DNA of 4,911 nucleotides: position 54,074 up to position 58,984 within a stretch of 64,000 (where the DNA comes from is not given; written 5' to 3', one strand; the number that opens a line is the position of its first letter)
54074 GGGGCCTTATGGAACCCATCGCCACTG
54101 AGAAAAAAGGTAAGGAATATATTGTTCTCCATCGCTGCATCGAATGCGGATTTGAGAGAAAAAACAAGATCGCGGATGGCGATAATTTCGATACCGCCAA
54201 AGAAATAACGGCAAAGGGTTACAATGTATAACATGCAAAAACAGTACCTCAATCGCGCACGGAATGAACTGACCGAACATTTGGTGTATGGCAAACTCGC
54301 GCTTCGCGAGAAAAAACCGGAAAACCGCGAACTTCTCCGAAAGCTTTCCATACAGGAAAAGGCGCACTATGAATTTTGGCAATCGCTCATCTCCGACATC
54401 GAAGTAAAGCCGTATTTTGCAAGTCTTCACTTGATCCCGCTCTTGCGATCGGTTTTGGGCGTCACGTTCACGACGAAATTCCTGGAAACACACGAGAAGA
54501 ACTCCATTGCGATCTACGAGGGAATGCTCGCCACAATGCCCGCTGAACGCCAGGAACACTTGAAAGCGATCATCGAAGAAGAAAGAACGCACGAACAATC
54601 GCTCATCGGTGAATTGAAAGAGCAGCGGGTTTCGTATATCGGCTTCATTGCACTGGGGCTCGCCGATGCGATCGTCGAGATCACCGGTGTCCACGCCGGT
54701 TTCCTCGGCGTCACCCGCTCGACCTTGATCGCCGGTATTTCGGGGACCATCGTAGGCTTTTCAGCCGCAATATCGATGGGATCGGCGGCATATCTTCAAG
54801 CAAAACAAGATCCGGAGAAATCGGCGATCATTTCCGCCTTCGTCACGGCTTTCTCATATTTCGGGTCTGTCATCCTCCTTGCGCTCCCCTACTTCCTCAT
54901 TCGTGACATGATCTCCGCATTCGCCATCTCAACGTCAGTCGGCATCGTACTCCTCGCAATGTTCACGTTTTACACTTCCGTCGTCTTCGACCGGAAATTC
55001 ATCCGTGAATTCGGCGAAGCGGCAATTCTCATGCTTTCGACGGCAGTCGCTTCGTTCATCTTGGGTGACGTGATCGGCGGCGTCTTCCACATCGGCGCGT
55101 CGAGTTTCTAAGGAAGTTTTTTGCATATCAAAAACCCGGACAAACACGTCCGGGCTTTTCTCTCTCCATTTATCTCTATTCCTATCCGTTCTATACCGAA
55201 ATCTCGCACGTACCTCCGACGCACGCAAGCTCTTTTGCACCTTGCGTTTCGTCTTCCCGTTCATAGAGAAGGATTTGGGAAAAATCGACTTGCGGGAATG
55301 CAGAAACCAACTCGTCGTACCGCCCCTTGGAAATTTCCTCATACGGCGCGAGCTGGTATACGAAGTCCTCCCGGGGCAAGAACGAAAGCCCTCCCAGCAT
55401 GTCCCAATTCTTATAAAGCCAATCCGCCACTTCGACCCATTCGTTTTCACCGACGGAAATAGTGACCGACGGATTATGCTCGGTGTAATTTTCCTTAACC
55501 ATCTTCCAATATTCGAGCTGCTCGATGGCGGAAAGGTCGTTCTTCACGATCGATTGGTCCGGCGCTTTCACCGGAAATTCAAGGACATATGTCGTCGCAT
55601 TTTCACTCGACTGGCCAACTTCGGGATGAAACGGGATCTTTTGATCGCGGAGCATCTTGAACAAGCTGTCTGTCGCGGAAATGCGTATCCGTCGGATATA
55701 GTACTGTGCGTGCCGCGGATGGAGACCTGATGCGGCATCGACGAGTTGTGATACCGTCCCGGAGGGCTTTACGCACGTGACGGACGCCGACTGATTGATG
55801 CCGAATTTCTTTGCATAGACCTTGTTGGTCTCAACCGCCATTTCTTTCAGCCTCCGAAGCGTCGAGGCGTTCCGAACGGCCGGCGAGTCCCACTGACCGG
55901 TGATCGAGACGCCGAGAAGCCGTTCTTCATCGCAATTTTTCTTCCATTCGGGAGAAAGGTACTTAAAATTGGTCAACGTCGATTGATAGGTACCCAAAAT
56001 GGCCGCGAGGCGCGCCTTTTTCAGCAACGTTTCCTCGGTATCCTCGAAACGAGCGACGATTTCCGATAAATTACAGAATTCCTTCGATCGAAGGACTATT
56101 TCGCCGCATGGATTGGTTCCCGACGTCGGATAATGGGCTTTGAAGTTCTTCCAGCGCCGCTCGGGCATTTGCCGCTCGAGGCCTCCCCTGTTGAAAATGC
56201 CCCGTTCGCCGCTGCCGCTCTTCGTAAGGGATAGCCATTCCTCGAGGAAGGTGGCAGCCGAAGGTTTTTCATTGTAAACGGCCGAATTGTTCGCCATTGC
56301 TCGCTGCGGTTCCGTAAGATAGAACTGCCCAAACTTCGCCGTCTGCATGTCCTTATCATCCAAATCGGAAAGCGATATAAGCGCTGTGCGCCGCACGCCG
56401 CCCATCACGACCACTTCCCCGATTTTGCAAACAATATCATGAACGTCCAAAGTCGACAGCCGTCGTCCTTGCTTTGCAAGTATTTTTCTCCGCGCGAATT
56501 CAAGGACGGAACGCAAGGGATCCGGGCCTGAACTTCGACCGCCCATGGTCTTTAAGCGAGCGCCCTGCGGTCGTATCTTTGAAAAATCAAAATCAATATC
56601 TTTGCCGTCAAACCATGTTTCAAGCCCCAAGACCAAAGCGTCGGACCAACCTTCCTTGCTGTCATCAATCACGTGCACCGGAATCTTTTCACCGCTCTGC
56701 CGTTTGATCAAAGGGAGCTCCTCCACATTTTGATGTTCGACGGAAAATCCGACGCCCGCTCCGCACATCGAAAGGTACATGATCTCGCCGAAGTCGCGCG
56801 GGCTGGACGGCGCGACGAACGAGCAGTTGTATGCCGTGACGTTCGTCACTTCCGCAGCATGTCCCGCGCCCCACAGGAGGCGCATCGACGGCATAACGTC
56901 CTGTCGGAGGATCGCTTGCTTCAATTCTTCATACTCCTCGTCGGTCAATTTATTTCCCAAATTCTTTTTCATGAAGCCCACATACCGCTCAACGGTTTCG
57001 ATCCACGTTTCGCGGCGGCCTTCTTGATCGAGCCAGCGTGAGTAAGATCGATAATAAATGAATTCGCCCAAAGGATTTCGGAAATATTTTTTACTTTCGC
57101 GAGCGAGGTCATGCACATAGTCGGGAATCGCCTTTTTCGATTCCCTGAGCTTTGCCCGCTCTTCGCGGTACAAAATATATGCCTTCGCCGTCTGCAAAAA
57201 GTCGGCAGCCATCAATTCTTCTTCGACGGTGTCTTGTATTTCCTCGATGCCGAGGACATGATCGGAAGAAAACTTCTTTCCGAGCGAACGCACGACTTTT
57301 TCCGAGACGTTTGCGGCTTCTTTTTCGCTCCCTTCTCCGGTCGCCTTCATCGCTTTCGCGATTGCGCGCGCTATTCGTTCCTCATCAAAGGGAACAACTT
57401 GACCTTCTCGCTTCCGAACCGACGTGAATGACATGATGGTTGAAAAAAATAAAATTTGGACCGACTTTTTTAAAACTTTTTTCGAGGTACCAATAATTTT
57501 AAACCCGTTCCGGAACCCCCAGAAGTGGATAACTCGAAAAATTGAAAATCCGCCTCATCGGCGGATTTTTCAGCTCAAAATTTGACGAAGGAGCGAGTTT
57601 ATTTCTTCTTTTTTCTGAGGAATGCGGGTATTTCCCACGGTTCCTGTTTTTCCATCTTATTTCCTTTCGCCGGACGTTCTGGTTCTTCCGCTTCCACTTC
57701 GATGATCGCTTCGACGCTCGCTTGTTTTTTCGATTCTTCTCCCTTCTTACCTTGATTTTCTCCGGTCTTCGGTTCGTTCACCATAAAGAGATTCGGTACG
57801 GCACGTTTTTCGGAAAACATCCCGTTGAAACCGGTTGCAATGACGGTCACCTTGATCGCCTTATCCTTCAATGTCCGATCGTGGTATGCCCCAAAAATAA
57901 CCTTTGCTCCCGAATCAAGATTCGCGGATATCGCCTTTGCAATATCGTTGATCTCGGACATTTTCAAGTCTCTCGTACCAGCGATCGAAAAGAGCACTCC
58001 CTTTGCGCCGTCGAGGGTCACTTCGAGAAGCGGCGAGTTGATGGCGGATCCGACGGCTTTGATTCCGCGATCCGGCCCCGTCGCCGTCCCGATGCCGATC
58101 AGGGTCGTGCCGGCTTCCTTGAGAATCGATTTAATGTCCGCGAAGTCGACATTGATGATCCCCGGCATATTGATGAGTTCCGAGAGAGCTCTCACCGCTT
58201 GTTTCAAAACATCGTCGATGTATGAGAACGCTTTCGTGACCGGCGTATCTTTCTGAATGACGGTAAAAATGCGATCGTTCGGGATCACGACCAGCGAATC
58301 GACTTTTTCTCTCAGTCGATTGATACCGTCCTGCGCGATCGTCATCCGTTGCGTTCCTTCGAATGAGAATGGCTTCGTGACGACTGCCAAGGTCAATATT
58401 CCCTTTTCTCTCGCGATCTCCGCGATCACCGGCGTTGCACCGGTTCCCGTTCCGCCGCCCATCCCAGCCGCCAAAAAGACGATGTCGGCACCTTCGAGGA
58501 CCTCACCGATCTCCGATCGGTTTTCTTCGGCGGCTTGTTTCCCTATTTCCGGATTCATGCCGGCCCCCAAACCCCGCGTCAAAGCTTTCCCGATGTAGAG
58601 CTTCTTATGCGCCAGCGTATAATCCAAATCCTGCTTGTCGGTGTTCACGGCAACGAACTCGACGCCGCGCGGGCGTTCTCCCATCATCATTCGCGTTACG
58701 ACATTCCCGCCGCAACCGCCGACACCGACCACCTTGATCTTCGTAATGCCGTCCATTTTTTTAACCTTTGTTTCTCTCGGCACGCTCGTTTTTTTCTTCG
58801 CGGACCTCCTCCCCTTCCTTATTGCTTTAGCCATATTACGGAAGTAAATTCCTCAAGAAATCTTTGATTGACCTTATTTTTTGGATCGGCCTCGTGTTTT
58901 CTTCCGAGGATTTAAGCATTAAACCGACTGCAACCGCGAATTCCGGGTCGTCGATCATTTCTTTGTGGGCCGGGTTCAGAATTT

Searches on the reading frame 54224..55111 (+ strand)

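Call 7: search_protein_families(library=pfam, proteins=[window:54224-55111:+])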
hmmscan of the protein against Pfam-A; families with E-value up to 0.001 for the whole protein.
window:54224-55111:+ (295 aa): 2 families
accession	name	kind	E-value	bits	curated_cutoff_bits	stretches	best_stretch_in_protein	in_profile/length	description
PF01988.24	VIT1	-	6.1e-06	26.6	28.1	2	144-196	6-59/214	VIT family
PF03232.19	COQ7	-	8.6e-05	22.7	23.5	0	21-65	21-65/169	Ubiquinone biosynthesis protein COQ7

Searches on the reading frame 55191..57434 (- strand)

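Call 7: search_protein_families(library=pfam, proteins=[window:55191-57434:-])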
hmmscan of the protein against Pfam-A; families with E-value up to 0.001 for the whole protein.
window:55191-57434:- (747 aa): 4 families
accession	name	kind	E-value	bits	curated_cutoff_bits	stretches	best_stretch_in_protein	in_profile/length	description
PF03477.21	ATP-cone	-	3e-23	82.6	25.8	1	5-94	2-87/88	ATP cone domain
PF17975.6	RNR_Alpha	-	3.7e-13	50.3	26.4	1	105-172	4-69/101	Ribonucleotide reductase alpha domain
PF02867.20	Ribonuc_red_lgC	-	6e-10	38.8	23.9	0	380-513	156-290/523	Ribonucleotide reductase, barrel domain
PF21995.1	RNR-II_ins_dom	-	2.4e-06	28.2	27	1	253-311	36-100/107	B12-dependent ribonucleotide reductase, insertion domain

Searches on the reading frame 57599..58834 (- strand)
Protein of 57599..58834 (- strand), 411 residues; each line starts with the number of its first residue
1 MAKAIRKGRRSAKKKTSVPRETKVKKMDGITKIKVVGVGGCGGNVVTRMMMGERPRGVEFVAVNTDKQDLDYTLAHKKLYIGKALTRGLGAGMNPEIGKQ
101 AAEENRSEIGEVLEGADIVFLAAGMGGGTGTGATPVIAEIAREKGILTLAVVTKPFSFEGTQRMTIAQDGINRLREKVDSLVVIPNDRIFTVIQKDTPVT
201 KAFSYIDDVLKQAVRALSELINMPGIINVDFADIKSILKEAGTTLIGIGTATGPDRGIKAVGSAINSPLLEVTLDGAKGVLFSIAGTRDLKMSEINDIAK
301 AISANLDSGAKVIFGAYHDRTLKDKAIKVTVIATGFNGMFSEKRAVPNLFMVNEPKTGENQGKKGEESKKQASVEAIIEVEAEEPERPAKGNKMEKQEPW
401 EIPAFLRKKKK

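Call 7: search_protein_families(library=pfam, proteins=[window:57599-58834:-])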
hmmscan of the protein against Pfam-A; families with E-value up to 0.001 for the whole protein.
window:57599-58834:- (411 aa): 2 families
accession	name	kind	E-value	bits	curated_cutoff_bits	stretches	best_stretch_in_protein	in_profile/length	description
PF00091.31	Tubulin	-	2.4e-50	171.9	33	1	32-193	1-189/190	Tubulin/FtsZ family, GTPase domain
PF12327.13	FtsZ_C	-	1.3e-27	96.3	27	1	242-336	1-94/95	FtsZ family, C-terminal domain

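Call 30: list_cluster_members(proteins=[window:57599-58834:-, window:55191-57434:-, window:58836-60053:-])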
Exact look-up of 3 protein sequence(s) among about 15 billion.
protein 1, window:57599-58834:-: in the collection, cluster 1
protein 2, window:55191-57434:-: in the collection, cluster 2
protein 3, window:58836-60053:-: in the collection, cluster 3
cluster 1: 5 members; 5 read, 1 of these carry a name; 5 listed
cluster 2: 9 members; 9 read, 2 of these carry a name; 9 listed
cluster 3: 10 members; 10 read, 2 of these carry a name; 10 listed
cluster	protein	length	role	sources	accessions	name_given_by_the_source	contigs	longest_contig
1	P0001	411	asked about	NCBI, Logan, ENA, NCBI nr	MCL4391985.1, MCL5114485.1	cell division protein FtsZ [Patescibacteria group bacterium]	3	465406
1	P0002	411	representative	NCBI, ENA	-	-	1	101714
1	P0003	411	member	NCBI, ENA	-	-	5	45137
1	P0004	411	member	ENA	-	-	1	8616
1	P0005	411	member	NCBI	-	-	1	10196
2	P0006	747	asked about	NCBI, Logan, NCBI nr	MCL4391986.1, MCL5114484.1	ATP cone domain-containing protein [Patescibacteria group bacterium]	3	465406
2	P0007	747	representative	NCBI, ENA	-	-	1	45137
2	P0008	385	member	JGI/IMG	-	hypothetical protein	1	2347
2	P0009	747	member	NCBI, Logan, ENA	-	-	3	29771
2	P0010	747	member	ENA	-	-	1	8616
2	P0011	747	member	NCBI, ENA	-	-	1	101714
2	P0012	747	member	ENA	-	-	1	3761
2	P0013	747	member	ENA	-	-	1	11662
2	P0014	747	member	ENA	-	-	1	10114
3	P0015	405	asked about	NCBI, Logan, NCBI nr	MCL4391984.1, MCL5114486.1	cell division protein FtsA [Patescibacteria group bacterium]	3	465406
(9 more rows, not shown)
